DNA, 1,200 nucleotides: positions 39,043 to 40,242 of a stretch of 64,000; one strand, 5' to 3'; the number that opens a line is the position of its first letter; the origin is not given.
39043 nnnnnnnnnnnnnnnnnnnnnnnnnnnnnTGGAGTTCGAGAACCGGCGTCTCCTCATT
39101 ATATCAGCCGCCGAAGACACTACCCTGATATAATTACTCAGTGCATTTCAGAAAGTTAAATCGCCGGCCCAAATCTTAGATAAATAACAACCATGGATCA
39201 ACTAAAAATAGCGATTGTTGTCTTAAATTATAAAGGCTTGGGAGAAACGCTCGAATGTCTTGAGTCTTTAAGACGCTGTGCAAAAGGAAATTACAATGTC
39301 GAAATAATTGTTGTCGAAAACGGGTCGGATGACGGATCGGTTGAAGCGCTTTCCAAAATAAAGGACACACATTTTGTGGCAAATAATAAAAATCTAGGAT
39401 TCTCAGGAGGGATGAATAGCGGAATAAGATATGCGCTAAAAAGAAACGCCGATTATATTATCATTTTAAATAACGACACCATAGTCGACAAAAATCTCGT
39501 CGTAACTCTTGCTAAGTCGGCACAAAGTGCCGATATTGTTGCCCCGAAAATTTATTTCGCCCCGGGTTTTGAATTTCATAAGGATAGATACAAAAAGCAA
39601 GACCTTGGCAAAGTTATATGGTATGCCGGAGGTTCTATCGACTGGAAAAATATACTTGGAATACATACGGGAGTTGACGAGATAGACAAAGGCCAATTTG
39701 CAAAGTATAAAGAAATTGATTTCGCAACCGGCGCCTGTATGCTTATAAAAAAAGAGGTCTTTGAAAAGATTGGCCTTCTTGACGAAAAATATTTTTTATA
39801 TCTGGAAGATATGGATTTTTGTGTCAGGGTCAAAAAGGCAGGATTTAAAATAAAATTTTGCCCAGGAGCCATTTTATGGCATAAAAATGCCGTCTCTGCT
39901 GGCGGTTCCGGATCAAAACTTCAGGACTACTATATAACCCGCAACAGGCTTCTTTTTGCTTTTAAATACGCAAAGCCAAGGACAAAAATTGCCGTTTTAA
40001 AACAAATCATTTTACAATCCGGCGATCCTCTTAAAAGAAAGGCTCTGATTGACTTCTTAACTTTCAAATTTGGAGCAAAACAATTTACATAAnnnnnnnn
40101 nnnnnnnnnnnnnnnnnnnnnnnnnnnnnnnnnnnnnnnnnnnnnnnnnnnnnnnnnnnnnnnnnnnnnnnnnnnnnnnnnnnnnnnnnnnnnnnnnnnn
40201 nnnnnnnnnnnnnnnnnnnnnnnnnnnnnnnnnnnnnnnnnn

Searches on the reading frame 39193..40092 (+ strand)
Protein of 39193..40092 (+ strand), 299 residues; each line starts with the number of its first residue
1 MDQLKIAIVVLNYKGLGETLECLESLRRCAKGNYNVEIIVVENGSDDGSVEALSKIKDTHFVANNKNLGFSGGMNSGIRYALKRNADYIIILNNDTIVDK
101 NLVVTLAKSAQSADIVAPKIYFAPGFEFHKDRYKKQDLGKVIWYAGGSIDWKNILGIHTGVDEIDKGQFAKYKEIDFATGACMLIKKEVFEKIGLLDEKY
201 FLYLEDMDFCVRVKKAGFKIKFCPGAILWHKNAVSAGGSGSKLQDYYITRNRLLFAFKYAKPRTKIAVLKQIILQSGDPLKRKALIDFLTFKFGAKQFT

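Call 6: search_protein_families(library=pfam, proteins=[window:39193-40092:+], max_evalue=0.01)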
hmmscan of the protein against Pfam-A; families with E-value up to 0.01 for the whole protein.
window:39193-40092:+ (299 aa): 6 families
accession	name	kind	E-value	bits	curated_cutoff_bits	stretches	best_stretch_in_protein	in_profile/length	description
PF00535.33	Glycos_transf_2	-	5.7e-21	75.6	23.3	1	8-194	2-168/168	Glycosyl transferase family 2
PF13641.12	Glyco_tranf_2_3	-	6.4e-18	66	27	1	6-232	3-213/230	Glycosyltransferase like family 2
PF13632.12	Glyco_trans_2_3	-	1.7e-06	28.4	27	1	171-231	65-124/198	Glycosyl transferase family group 2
PF10111.15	Glyco_tranf_2_2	-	4.1e-06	26.9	27.3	0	33-114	27-110/276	Glycosyltransferase like family 2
PF13506.12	Glyco_transf_21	-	0.00013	21.9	21.7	1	171-231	95-155/174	Glycosyl transferase family 21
PF02709.20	Glyco_transf_7C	-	0.00047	20.2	23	1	179-225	20-67/78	N-terminal domain of galactosyltransferase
